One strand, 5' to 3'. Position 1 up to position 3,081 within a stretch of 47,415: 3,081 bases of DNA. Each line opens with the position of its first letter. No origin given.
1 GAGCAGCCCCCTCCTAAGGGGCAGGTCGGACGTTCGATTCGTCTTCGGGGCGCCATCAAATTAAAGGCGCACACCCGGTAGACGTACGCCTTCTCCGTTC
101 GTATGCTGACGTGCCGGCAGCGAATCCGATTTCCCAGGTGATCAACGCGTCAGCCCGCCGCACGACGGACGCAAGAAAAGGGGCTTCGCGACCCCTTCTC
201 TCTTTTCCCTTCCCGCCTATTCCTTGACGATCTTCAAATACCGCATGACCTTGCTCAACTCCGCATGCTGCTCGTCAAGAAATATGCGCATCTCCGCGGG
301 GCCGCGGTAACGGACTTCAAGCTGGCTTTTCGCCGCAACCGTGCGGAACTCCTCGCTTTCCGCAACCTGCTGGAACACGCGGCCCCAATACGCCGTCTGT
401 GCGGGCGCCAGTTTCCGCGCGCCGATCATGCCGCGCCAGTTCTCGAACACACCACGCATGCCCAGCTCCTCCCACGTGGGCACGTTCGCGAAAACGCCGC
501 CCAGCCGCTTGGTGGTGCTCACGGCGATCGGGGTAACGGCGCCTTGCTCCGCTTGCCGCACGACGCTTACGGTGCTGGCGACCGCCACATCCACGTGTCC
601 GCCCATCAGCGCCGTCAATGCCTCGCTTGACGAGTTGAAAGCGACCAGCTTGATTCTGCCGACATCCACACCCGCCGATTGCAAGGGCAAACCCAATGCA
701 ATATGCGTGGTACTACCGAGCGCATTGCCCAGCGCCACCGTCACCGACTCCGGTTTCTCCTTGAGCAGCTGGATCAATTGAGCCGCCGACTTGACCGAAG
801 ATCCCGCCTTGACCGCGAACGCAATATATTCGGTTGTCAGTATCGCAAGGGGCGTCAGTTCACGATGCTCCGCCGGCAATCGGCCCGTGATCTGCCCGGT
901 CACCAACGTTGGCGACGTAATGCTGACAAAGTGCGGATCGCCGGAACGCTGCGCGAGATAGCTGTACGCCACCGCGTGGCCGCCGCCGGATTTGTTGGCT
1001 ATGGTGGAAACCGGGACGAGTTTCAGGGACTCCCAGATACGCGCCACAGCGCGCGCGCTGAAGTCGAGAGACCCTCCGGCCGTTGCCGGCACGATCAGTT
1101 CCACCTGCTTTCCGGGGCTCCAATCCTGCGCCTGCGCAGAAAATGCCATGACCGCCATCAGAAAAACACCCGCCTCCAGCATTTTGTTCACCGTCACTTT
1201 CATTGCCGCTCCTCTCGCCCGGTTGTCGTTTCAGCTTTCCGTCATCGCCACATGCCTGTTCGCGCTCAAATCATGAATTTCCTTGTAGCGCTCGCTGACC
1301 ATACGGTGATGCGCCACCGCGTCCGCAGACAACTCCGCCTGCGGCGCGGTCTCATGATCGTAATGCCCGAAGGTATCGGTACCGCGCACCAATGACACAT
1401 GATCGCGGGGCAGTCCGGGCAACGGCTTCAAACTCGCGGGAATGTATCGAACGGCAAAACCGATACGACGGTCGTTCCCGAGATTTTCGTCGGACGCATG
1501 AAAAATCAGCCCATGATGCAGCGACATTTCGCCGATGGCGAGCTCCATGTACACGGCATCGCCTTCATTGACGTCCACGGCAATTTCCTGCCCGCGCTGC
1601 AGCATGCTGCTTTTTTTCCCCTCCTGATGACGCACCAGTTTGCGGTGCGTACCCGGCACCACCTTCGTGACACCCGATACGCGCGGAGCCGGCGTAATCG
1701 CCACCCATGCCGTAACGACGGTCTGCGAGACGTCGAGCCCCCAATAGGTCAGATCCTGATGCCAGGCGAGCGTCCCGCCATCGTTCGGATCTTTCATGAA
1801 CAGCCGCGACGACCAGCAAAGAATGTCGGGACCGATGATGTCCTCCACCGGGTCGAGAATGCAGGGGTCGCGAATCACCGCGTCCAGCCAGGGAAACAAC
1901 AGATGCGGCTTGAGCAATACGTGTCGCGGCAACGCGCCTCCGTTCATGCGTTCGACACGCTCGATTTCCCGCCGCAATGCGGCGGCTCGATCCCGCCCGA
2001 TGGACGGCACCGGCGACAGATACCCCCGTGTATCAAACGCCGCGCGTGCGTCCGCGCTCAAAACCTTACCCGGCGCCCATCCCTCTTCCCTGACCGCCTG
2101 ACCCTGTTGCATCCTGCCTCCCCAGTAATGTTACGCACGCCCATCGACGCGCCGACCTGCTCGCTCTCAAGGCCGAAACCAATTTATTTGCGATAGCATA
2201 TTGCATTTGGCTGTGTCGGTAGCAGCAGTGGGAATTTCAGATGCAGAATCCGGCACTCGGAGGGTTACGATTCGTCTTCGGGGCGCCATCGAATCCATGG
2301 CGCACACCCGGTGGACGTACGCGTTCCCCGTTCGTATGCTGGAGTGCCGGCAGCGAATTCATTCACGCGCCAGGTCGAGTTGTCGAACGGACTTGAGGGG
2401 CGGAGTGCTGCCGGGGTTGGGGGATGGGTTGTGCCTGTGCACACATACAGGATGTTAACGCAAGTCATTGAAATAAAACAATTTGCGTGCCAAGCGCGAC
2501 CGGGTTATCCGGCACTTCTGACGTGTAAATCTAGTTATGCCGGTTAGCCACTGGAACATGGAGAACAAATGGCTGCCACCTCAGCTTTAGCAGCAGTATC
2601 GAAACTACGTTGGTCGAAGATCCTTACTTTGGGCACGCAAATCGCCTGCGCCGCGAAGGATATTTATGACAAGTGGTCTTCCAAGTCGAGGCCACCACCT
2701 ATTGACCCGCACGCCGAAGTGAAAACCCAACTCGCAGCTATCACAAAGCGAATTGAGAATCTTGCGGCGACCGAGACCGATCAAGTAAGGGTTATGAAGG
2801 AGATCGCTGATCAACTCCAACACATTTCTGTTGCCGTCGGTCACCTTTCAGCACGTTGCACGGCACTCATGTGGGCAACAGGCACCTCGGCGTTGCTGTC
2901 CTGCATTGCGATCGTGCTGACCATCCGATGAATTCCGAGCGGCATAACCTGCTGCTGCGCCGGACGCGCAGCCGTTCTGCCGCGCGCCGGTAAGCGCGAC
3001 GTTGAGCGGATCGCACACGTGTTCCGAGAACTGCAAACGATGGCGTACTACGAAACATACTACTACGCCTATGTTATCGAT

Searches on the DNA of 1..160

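Call 88: search_rna_families(source=window, start=1, end=160, threshold=evalue, max_evalue=1, show_alignments=1)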
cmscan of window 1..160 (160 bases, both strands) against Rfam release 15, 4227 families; matches with E-value up to 1: 3.
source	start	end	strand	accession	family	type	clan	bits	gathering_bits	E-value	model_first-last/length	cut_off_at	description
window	1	52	+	RF00005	tRNA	Gene; tRNA;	CL00001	29.8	29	8.9e-05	21-71/71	5'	tRNA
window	1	53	-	RF04354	Plastid-ycf2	Cis-reg;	-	18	65.7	0.17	1-54/75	3'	Plastid-ycf2 5UTR RNA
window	53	92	+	RF02503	Atu_C9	Gene; sRNA;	-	10.9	40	0.41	152-192/192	no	Rhizobiales sRNA Atu_C9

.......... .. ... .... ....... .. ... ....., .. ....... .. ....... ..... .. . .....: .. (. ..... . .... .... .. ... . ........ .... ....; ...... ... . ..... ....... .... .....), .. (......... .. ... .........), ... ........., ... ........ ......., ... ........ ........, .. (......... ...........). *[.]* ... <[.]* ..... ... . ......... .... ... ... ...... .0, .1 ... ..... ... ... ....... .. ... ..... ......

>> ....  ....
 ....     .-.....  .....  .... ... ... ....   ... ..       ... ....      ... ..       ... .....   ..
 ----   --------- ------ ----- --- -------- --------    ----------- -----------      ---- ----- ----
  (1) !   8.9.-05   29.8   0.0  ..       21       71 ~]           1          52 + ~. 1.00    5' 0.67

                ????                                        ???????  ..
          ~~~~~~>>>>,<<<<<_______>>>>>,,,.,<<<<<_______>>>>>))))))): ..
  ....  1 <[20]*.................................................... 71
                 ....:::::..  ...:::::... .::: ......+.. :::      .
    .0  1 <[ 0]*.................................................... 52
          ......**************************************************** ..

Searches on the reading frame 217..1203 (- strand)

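Call 10: search_protein_families(library=pfam, proteins=[window:217-1203:-], max_evalue=0.1)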
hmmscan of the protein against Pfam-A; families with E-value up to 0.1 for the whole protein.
window:217-1203:- (328 aa): 4 families
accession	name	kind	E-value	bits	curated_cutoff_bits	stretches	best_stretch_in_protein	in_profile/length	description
PF03401.19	TctC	-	2.1e-21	77.1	27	1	66-319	17-268/274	Tripartite tricarboxylate transporter family receptor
PF12974.12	Phosphonate-bd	-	0.00044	20.1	27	1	123-224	77-177/242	ABC transporter, phosphonate, periplasmic substrate-binding protein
PF13379.11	NMT1_2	-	0.044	14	24.7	0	181-241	35-96/252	NMT1-like family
PF02272.25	DHHA1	-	0.093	13.6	25.9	0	126-210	4-82/102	DHHA1 domain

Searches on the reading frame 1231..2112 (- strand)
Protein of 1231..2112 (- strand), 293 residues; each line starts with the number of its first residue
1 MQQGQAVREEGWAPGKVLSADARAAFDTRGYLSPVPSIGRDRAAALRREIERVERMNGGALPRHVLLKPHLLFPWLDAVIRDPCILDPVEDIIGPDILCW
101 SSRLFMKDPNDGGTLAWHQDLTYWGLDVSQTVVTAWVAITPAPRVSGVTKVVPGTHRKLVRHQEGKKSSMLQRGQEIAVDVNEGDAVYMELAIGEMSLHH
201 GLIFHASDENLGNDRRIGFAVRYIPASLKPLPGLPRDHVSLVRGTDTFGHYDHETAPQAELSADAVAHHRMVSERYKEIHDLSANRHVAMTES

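Call 10: search_protein_families(library=pfam, proteins=[window:1231-2112:-], max_evalue=0.1)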
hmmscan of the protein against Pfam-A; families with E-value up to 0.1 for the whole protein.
window:1231-2112:- (293 aa): 2 families
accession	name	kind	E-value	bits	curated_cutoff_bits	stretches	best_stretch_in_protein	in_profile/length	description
PF05721.19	PhyH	-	2.2e-23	84.1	22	1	78-217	63-212/213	Phytanoyl-CoA dioxygenase (PhyH)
PF13759.12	2OG-FeII_Oxy_5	-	0.077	13.8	27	0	146-220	24-99/101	Putative 2OG-Fe(II) oxygenase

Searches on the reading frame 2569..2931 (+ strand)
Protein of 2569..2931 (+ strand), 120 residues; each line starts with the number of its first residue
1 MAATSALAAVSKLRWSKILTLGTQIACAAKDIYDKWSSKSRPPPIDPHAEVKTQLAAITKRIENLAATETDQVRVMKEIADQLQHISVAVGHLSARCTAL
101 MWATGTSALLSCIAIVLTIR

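Call 10: search_protein_families(library=pfam, proteins=[window:2569-2931:+], max_evalue=0.1)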
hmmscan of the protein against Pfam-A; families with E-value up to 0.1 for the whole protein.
window:2569-2931:+ (120 aa): 1 family
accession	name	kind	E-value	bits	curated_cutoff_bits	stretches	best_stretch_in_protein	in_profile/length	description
PF04956.18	TrbC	-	0.094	13.4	27.9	0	73-117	38-83/98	TrbC/VIRB2 pilin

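Call 11: search_protein_families(library=ncbifam, proteins=[window:2569-2931:+], max_evalue=0.1)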
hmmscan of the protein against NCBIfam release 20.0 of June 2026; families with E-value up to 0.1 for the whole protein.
window:2569-2931:+ (120 aa): 1 family
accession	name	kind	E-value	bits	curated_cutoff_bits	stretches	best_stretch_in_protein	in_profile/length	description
NF038218.1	IcmG_DotF_IVB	equivalog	0.072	12.7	200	1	39-100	104-164/266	type IVB secretion system protein IcmG/DotF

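Call 12: search_protein_families(library=padloc, proteins=[window:2569-2931:+], max_evalue=0.1)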
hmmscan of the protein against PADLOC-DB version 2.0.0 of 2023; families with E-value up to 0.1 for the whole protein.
window:2569-2931:+ (120 aa): 0 families

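Call 36: find_homologous_proteins(query=window:2569-2931:+, max_evalue=0.01)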
Query window:2569-2931:+ (120 aa): 3 proteins with E <= 0.01 among 19 candidates.
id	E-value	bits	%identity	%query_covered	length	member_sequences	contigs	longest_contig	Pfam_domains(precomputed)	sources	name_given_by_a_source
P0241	4.4e-69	247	100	100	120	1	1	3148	-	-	-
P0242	3.2e-54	199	81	91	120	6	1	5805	-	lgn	-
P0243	9.0e-52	192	78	91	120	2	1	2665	-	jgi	-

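Call 37: find_encoding_contigs(protein=P0242, flank=6000, max_places=3)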
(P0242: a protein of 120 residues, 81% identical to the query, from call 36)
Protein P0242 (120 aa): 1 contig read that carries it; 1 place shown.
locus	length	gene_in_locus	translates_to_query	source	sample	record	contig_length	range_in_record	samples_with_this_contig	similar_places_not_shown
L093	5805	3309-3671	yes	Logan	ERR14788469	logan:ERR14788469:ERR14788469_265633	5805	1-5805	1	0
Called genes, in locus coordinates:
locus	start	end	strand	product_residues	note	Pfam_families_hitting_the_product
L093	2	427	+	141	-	?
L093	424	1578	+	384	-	PF00145:DNA_methylase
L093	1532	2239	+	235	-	PF01541:GIY-YIG (weak)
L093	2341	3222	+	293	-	PF03167:UDG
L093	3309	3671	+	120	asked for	-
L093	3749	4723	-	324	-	PF12760:Zn_ribbon_IS1595, PF12762:DDE_Tnp_IS1595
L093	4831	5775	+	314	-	PF01797:Y1_Tnp, PF08299:Bac_DnaA_C (weak)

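Call 38: find_encoding_contigs(protein=P0243, flank=6000, max_places=3)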
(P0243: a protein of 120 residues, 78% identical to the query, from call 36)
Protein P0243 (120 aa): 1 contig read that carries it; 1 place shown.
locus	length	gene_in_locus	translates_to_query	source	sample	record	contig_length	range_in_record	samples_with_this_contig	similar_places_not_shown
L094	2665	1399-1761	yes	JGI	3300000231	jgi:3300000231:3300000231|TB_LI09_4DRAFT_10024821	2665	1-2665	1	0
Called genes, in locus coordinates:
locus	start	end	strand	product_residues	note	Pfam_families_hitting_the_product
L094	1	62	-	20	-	?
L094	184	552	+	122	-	-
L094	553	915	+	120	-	-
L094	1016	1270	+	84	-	-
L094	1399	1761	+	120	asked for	-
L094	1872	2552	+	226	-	-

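Call 70: search_protein_families(library=ncbifam, proteins=[window:2569-2931:+], max_evalue=10)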
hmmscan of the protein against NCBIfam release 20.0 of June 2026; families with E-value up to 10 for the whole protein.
window:2569-2931:+ (120 aa): 1 family
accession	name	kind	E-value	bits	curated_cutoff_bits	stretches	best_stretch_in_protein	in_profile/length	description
NF038218.1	IcmG_DotF_IVB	equivalog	0.072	12.7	200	1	39-100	104-164/266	type IVB secretion system protein IcmG/DotF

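Call 71: search_protein_families(library=phrogs, proteins=[window:2569-2931:+], max_evalue=0.01)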
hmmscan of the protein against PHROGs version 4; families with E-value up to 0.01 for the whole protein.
window:2569-2931:+ (120 aa): 1 family
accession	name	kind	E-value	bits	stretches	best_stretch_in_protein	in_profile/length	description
phrog_7303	-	unknown function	0.0072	17.4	0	54-107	9-62/80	-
